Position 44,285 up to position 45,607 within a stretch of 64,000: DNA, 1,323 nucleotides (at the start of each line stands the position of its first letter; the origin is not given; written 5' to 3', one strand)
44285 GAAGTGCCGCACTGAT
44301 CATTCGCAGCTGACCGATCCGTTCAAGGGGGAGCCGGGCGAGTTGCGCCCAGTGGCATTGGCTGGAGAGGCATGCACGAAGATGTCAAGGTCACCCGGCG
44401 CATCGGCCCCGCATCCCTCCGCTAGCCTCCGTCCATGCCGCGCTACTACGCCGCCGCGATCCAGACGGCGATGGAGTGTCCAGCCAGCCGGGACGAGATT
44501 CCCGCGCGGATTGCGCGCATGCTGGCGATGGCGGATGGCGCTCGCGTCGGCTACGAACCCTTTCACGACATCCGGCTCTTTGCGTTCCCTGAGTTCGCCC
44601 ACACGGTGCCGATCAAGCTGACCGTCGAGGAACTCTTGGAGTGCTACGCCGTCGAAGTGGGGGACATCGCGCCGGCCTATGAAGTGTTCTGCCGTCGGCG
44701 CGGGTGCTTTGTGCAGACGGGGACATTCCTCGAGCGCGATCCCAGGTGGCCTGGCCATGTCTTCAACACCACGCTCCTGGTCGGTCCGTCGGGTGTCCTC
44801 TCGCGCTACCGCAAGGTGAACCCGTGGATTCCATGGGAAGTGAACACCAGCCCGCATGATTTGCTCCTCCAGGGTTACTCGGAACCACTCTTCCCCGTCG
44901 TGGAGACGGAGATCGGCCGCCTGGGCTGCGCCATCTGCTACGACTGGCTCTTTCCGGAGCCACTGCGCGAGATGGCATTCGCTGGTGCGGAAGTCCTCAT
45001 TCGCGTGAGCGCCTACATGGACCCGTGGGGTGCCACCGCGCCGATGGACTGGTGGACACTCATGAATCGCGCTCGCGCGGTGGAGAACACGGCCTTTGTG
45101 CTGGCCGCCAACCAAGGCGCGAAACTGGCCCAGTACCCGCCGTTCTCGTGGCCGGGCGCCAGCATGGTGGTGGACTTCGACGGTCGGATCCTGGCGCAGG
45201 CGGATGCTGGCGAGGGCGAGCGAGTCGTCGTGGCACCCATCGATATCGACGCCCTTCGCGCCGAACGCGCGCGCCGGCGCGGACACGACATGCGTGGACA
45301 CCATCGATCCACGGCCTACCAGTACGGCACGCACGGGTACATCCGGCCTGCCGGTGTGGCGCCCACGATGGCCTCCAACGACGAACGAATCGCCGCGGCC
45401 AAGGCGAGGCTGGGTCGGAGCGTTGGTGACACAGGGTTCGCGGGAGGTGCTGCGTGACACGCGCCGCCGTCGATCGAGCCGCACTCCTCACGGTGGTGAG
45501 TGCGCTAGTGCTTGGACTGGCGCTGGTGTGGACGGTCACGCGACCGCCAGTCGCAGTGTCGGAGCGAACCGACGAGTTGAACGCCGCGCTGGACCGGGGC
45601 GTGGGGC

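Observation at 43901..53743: Candidate undescribed envelope redox system: ferredoxin - nitrilase-family hydrolase - TPR/FG-GAP/UnbV giant - membrane penta-heme cytochrome/TPR - CRTAC1, ending in a clean terminator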

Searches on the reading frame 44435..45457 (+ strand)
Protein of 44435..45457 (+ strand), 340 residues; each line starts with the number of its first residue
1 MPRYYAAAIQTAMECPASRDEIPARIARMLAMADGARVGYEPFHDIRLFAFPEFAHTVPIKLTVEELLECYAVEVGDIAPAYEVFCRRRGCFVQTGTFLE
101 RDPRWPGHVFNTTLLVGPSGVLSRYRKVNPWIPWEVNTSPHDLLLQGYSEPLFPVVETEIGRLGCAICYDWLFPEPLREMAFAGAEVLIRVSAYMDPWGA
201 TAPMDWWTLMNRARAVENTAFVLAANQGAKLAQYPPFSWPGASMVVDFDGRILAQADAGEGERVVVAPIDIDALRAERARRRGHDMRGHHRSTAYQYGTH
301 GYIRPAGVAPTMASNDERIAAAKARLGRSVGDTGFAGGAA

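Call 4: search_protein_families(library=pfam, proteins=[window:44435-45457:+], max_evalue=0.01)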
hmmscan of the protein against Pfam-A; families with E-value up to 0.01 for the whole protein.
window:44435-45457:+ (340 aa): 1 family
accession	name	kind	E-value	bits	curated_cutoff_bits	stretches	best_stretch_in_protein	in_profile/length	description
PF00795.27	CN_hydrolase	-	6.7e-33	114.5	23.2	1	7-276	3-253/256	Carbon-nitrogen hydrolase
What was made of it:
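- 44435..45457 (+): Cytoplasmic C-N hydrolase (340 aa) with an intact Glu53-Lys127-Cys168 triad. It forms a pair with the giant. PF00795 6.7e-33 (call 4).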

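Call 10: search_protein_families(library=ncbifam, proteins=[window:44435-45457:+], max_evalue=0.01)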
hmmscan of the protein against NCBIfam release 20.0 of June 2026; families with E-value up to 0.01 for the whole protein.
window:44435-45457:+ (340 aa): 11 families
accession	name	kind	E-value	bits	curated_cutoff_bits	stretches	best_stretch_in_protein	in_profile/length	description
NF009803.0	PRK13287.1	equivalog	1.3e-27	96.5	406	1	6-307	16-288/333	formamidase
NF009802.0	PRK13286.1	equivalog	1.3e-17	63.8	427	1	8-282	17-271/345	aliphatic amidase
TIGR03381.1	agmatine_aguB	equivalog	6.3e-17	61.8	410.25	1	98-280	86-264/279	N-carbamoylputrescine amidase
NF033621.1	de_GSH_amidase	exception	4.2e-16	59.1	355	1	103-279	85-245/260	deaminated glutathione amidase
NF040852.1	nitrile_Arch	equivalog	3.2e-15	56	500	1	87-279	76-245/262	nitrilase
NF043013.1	DeGluthAmidYersProt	equivalog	1.7e-13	50.4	500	1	153-275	142-259/278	deaminated glutathione amidase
TIGR00546.1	lnt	equivalog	6e-10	38.9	132.9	1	48-228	201-384/395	apolipoprotein N-acyltransferase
NF007757.0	PRK10438.1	equivalog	3.3e-08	33.1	249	1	155-279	128-242/256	amidohydrolase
NF002730.0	PRK02628.1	equivalog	7.5e-07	27.7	473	1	152-294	162-301/677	NAD(+) synthase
TIGR04048.1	nitrile_sll0784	equivalog_domain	0.00015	20.9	502.6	1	6-289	5-284/301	Nit6803 family nitrilase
NF010588.0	PRK13981.1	equivalog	0.00046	18.7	479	1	154-300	136-277/546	NAD+ synthase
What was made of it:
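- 44435..45457 (+): Formamidase is the best NCBIfam match but at 96 bits it is far below the 406 cutoff (call 10).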

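Call 52: find_homologous_proteins(query=window:44435-45457:+, max_evalue=1e-10)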
Query window:44435-45457:+ (340 aa): 6181 proteins with E <= 1e-10 among 8000 candidates; the best 120 are listed.
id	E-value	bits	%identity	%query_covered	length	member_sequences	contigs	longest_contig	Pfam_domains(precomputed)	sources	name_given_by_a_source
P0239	8.4e-233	790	100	100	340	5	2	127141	PF00795.28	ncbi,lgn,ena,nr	ncbi:MAG: nitrilase [Planctomycetota bacterium]|nr:nitrilase [Planctomycetota bacterium] MDA1105754.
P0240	1.2e-146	507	68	96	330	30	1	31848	PF00795.28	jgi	jgi:formamidase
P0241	1.7e-145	503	71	91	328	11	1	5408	PF00795.28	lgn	-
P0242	2.5e-145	502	68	95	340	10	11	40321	PF00795.28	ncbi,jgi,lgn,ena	jgi:formamidase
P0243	2.9e-145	502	69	94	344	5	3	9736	PF00795.28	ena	-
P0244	2.9e-145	502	70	90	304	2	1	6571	PF00795.28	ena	-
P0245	7.6e-145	501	68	95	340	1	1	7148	PF00795.28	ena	-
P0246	1.7e-144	499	67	96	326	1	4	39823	PF00795.28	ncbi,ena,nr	ncbi:MAG: nitrilase [Phycisphaerales bacterium]|nr:nitrilase [Phycisphaerales bacterium]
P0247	3.2e-144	499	67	95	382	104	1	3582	PF00795.28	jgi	jgi:predicted amidohydrolase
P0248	3.9e-144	498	66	95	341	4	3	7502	PF00795.28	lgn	-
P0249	1.4e-143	496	67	95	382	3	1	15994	PF00795.28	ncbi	ncbi:MAG: hypothetical protein RLZZ238_2188 [Planctomycetota bacterium]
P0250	1.9e-143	496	67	95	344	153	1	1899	PF00795.28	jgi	-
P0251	2.5e-142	492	67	96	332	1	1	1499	PF00795.28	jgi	jgi:predicted amidohydrolase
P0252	4.9e-142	491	67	95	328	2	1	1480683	PF00795.28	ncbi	ncbi:MAG: nitrilase-related carbon-nitrogen hydrolase [Phycisphaerales bacterium]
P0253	2.6e-141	489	69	87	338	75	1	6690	PF00795.28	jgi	jgi:formamidase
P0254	5.2e-141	488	66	95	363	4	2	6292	PF00795.28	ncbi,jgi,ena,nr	ncbi:MAG: nitrilase [Phycisphaerae bacterium]|nr:nitrilase [Phycisphaerae bacterium]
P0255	5.3e-140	485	66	96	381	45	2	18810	PF00795.28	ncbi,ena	-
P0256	1.1e-139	484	67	95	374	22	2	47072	PF00795.28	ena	-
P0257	3.0e-139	482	65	96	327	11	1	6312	PF00795.28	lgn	-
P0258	3.5e-139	482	66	96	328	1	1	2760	PF00795.28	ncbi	-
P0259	4.8e-139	482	66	95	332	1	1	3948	PF00795.28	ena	-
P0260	5.3e-139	481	64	96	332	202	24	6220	PF00795.28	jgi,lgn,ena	jgi:predicted amidohydrolase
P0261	7.1e-139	481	65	95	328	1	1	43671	PF00795.28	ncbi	-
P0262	8.5e-139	481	65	97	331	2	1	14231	PF00795.28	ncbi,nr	ncbi:MAG: nitrilase-related carbon-nitrogen hydrolase [Wenzhouxiangellaceae bacterium]|nr:nitrilase-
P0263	8.8e-139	481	65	95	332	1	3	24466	PF00795.28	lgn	-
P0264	9.8e-139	481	65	95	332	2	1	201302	PF00795.28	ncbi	ncbi:MAG: nitrilase-related carbon-nitrogen hydrolase [Phycisphaerales bacterium]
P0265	1.2e-138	480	65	96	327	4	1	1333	PF00795.28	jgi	jgi:predicted amidohydrolase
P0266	1.3e-138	480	65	96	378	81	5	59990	PF00795.28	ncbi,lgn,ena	-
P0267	1.4e-138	480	66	95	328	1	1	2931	PF00795.28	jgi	jgi:predicted amidohydrolase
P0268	1.4e-138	480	66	95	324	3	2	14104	PF00795.28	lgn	-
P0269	1.7e-138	480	66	95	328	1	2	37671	PF00795.28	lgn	-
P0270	1.7e-138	480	66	97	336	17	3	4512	PF00795.28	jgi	-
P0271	1.8e-138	480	65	95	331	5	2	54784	PF00795.28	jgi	-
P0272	2.0e-138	479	66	96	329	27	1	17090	PF00795.28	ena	-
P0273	2.3e-138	479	65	96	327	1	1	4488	PF00795.28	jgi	jgi:predicted amidohydrolase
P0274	3.2e-138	479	64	96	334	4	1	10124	PF00795.28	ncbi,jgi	ncbi:MAG: nitrilase-related carbon-nitrogen hydrolase [Gammaproteobacteria bacterium]|jgi:predicted 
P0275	3.4e-138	479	64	96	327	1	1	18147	PF00795.28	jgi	jgi:formamidase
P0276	4.5e-138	478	65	96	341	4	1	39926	PF00795.28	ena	-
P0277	4.8e-138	478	65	95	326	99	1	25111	PF00795.28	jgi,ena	jgi:predicted amidohydrolase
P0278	4.9e-138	478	66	95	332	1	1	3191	PF00795.28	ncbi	-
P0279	7.4e-138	478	65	97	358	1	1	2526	PF00795.28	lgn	-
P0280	9.0e-138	477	69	85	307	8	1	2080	PF00795.28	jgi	jgi:predicted amidohydrolase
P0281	1.0e-137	477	67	93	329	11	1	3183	PF00795.28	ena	-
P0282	1.2e-137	477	66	94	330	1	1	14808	PF00795.28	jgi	jgi:predicted amidohydrolase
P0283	1.4e-137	477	65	94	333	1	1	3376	PF00795.28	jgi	-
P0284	2.0e-137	476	66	95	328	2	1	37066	PF00795.28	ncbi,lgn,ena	-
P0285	2.1e-137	476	67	94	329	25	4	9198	PF00795.28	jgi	jgi:predicted amidohydrolase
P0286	2.1e-137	476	70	90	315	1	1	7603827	PF00795.28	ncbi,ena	-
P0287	2.4e-137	476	65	95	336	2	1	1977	PF00795.28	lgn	-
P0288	2.6e-137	476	64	96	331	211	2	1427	PF00795.28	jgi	jgi:predicted amidohydrolase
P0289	3.0e-137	476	65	94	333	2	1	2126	PF00795.28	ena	-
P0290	3.3e-137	475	66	96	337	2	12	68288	PF00795.28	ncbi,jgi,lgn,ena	-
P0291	3.8e-137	475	64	95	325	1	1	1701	PF00795.28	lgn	-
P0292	4.6e-137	475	65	95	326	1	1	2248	PF00795.28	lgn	-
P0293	6.8e-137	474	66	96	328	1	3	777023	PF00795.28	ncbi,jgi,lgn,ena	jgi:predicted amidohydrolase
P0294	9.6e-137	474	65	96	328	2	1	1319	PF00795.28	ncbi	-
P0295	1.3e-136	474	65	96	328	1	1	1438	PF00795.28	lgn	-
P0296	1.3e-136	473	65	95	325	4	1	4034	PF00795.28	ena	-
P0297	1.6e-136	473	65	95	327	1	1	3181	PF00795.28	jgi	jgi:formamidase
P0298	1.6e-136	473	65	95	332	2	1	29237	PF00795.28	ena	-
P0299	1.9e-136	473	64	95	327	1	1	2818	PF00795.28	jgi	jgi:formamidase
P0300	3.9e-136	472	64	96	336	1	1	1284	PF00795.28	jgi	jgi:predicted amidohydrolase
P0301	4.0e-136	472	65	95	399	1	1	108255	PF00795.28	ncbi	ncbi:MAG: nitrilase-related carbon-nitrogen hydrolase [Planctomycetota bacterium]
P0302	4.7e-136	472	64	95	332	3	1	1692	PF00795.28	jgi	jgi:predicted amidohydrolase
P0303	7.3e-136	471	63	95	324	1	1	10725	PF00795.28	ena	-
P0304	7.6e-136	471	63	95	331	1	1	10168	PF00795.28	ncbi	-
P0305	8.6e-136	471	64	96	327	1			PF00795.28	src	-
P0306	8.7e-136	471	68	86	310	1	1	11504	PF00795.28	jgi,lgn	jgi:predicted amidohydrolase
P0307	1.0e-135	471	68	87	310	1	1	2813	PF00795.28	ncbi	-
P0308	1.3e-135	470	64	94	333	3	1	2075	PF00795.28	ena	-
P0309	1.4e-135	470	65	95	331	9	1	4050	PF00795.28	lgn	-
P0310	1.5e-135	470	64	95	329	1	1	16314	PF00795.28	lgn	-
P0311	1.7e-135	470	64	96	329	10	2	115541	PF00795.28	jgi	-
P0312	1.9e-135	470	65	95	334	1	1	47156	PF00795.28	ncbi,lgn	ncbi:MAG: hypothetical protein Kow0020_06570 [Wenzhouxiangellaceae bacterium]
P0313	1.9e-135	470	65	96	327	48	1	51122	PF00795.28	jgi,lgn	-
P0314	2.0e-135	470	65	95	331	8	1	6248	PF00795.28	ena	-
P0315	2.6e-135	469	65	95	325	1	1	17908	PF00795.28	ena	-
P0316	2.9e-135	469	65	95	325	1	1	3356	PF00795.28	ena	-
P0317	3.2e-135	469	62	95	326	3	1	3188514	PF00795.28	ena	-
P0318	3.3e-135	469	65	94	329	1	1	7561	PF00795.28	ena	-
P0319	3.9e-135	469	64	95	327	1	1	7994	PF00795.28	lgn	-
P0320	4.2e-135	469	65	96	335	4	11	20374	PF00795.28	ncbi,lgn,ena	-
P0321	4.7e-135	468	63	99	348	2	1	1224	PF00795.28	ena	-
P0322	5.6e-135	468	67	90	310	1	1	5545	PF00795.28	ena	-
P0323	6.1e-135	468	63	95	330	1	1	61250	PF00795.28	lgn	-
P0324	6.2e-135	468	63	96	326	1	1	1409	PF00795.28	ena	-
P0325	6.6e-135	468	65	94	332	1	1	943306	PF00795.28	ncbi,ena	-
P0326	6.7e-135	468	63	95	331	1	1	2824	PF00795.28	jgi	jgi:formamidase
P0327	7.0e-135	468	63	96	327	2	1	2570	PF00795.28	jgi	jgi:predicted amidohydrolase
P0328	8.9e-135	467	63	96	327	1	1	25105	PF00795.28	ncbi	-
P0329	9.1e-135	467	63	96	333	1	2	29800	PF00795.28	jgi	jgi:formamidase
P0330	9.4e-135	467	65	94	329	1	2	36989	PF00795.28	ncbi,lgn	-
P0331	9.8e-135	467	68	89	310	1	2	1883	PF00795.28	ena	-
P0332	1.0e-134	467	63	96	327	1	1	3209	PF00795.28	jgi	jgi:predicted amidohydrolase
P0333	1.0e-134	467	67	89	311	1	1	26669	PF00795.28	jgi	jgi:predicted amidohydrolase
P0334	1.1e-134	467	65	94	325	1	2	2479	PF00795.28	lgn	-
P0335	1.2e-134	467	64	94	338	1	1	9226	PF00795.28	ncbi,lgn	-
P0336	1.5e-134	467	64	95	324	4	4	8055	PF00795.28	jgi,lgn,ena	jgi:predicted amidohydrolase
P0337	1.5e-134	467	67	90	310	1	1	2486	PF00795.28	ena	-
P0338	1.5e-134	467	65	96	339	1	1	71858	PF00795.28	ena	-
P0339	1.6e-134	467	61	99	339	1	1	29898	PF00795.28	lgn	-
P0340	1.6e-134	467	64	96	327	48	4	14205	PF00795.28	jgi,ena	-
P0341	1.6e-134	467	63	96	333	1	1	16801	PF00795.28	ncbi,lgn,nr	ncbi:MAG: nitrilase [Phycisphaerales bacterium]|nr:MAG: nitrilase [Phycisphaerales bacterium]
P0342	1.6e-134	467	64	95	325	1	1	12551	PF00795.28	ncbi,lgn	-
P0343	1.7e-134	467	68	89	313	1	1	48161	PF00795.28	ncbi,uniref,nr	ncbi:nitrilase-related carbon-nitrogen hydrolase [Aquisphaera insulae]|uniref:nitrilase-related carb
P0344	1.7e-134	467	66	91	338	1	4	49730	PF00795.28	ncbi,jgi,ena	-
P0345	1.8e-134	466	64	95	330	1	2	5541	PF00795.28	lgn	-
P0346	1.9e-134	466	64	97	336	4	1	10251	PF00795.28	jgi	jgi:predicted amidohydrolase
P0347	2.0e-134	466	65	90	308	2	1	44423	PF00795.28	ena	-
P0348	2.0e-134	466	66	95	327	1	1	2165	PF00795.28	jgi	jgi:predicted amidohydrolase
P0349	2.2e-134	466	64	94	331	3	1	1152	PF00795.28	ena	-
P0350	2.2e-134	466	65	96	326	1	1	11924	PF00795.28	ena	-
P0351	2.3e-134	466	65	95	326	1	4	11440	PF00795.28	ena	-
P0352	2.4e-134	466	64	95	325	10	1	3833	PF00795.28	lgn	-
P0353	2.5e-134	466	65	96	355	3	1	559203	PF00795.28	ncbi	-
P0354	2.6e-134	466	62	97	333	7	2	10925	PF00795.28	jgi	jgi:predicted amidohydrolase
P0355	2.6e-134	466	66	95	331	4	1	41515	PF00795.28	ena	-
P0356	2.8e-134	466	63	96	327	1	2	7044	PF00795.28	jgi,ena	-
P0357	2.9e-134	466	62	95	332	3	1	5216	PF00795.28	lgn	-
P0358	3.2e-134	466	62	96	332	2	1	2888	PF00795.28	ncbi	-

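Call 53: find_encoding_contigs(protein=P0286, flank=10000, max_places=1)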
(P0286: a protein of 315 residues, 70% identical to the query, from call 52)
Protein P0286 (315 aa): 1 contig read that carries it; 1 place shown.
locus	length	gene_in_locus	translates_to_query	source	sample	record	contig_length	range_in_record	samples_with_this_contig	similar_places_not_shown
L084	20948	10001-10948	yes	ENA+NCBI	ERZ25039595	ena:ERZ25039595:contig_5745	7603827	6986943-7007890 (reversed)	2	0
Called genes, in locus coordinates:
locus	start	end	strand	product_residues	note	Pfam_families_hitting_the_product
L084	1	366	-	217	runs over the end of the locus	-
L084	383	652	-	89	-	-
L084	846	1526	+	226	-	-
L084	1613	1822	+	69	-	-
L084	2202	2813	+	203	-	PF07638:Sigma70_ECF, PF04542:Sigma70_r2 (weak)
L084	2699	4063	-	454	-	-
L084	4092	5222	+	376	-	PF13424:TPR_12 (faint), PF00515:TPR_1 (faint), PF07719:TPR_2 (faint), PF13432:TPR_16 (weak), PF04212:MIT (faint)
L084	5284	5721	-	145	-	-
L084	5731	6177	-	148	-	PF00589:Phage_integrase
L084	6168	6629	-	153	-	PF02899:Phage_int_SAM_1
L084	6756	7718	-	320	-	PF04542:Sigma70_r2, PF04545:Sigma70_r4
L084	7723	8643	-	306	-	PF00376:MerR (weak), PF12728:HTH_17, PF02607:B12-binding_2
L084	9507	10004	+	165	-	PF12895:ANAPC3 (faint), PF23914:TPR_CcmH_CycH (faint), PF07719:TPR_2 (faint), PF13428:TPR_14 (faint), PF13414:TPR_11 (weak), PF13432:TPR_16, PF14559:TPR_19, PF14561:TPR_20 (faint)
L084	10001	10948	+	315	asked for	PF00795:CN_hydrolase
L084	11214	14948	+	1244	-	PF07719:TPR_2 (faint), PF13431:TPR_17 (faint), PF13517:FG-GAP_3, PF07593:UnbV_ASPIC (weak)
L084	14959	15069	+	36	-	-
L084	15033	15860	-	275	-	-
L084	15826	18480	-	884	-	PF23500:DUF7133, PF13646:HEAT_2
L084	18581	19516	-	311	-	PF13855:LRR_8 (weak), PF12799:LRR_4 (faint)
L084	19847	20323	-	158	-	PF03171:2OG-FeII_Oxy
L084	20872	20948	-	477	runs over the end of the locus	PF07394:DUF1501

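Call 54: find_encoding_contigs(protein=P0317, flank=10000, max_places=1)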
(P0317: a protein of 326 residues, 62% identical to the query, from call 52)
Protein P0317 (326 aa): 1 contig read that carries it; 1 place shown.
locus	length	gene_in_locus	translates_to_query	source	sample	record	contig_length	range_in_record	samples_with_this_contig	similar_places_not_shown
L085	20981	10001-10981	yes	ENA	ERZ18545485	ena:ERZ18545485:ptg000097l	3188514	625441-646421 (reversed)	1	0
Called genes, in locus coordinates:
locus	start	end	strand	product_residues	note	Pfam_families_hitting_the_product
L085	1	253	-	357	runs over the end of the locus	PF01073:3Beta_HSD (weak), PF01370:Epimerase, PF05368:NmrA, PF16363:GDP_Man_Dehyd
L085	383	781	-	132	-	-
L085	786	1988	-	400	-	PF13527:Acetyltransf_9, PF17668:Acetyltransf_17, PF13530:SCP2_2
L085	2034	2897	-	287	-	PF02739:5_3_exonuc_N, PF01367:5_3_exonuc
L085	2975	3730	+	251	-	PF00296:Bac_luciferase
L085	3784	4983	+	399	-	PF17874:TPR_MalT (faint), PF07719:TPR_2 (faint), PF13424:TPR_12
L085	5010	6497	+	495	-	PF07719:TPR_2 (faint), PF13371:TPR_9 (faint), PF13414:TPR_11 (faint), PF13428:TPR_14 (faint), PF13432:TPR_16 (weak), PF14559:TPR_19 (weak), PF13432:TPR_16 (weak), PF14559:TPR_19, +5 more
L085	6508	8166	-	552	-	PF01839:FG-GAP (faint), PF13517:FG-GAP_3, PF07593:UnbV_ASPIC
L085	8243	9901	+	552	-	PF01839:FG-GAP (faint), PF13517:FG-GAP_3, PF07593:UnbV_ASPIC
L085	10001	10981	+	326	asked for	PF00795:CN_hydrolase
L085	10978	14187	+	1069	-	PF07719:TPR_2 (faint), PF13428:TPR_14 (faint), PF23914:TPR_CcmH_CycH (faint), PF13432:TPR_16 (weak), PF13517:FG-GAP_3, PF07593:UnbV_ASPIC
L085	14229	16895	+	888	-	-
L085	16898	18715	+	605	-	PF01839:FG-GAP (faint), PF13517:FG-GAP_3, PF07593:UnbV_ASPIC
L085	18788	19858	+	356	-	PF01073:3Beta_HSD, PF01370:Epimerase, PF05368:NmrA, PF16363:GDP_Man_Dehyd, PF07993:NAD_binding_4, PF13460:NAD_binding_10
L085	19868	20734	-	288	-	PF08450:SGL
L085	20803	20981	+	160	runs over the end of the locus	-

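Call 55: find_encoding_contigs(protein=P0312, flank=10000, max_places=1)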
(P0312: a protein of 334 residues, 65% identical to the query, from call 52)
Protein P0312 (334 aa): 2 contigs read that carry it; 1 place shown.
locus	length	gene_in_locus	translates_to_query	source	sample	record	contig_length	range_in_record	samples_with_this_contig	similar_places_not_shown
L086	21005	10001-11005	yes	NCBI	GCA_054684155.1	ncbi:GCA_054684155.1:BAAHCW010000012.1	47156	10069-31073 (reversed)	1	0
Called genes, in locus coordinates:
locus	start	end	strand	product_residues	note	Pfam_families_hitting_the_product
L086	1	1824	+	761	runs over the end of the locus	PF00390:malic, PF03949:Malic_M, PF01515:PTA_PTB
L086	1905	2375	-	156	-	-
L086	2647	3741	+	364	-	-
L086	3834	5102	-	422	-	PF03160:Calx-beta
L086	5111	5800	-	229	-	-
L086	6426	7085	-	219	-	PF03160:Calx-beta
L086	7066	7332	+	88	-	-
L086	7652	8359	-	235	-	-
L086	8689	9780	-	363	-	PF16697:Yop-YscD_cpl, PF00498:FHA, PF00563:EAL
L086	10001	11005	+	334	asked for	PF00795:CN_hydrolase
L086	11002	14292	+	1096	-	PF07719:TPR_2 (faint), PF12895:ANAPC3 (weak), PF13371:TPR_9 (weak), PF13432:TPR_16, PF14559:TPR_19 (weak), PF13414:TPR_11 (weak), PF13517:FG-GAP_3, PF07593:UnbV_ASPIC (weak), +4 more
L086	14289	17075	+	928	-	PF13435:Cytochrome_C554 (faint), PF07719:TPR_2 (faint), PF00515:TPR_1 (faint), PF07721:TPR_4 (faint), PF13414:TPR_11 (faint), PF13432:TPR_16 (weak), PF13431:TPR_17 (weak), PF14559:TPR_19 (weak)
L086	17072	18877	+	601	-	PF01839:FG-GAP (faint), PF13517:FG-GAP_3, PF07593:UnbV_ASPIC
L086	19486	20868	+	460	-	PF02983:Pro_Al_protease (faint), PF00089:Trypsin (weak)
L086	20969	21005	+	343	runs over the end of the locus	-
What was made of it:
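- Two of these continue with the cytochrome and CRTAC1 (calls 53-55).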

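Call 89: search_protein_families(library=pfam, proteins=[L085:14229-16895:+], max_evalue=0.001)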
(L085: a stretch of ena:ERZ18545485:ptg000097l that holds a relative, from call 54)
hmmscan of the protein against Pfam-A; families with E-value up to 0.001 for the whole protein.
L085:14229-16895:+ (888 aa): 4 families
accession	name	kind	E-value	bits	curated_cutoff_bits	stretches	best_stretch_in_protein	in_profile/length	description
PF22113.1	Mtrc-MtrF_II-IV_dom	-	1.9e-05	24.7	30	0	250-407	8-131/176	Outer membrane cytochrome MtrC/MtrF-like, domains II/IV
PF16918.11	PknG_TPR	-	2.9e-05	23.5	27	1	694-838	93-215/340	Protein kinase G tetratricopeptide repeat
PF13414.12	TPR_11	-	3.6e-05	23.8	26.8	0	800-832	10-42/42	TPR repeat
PF13435.11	Cytochrome_C554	-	0.00036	21.8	20.8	0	201-287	2-83/84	Cytochrome c554 and c-prime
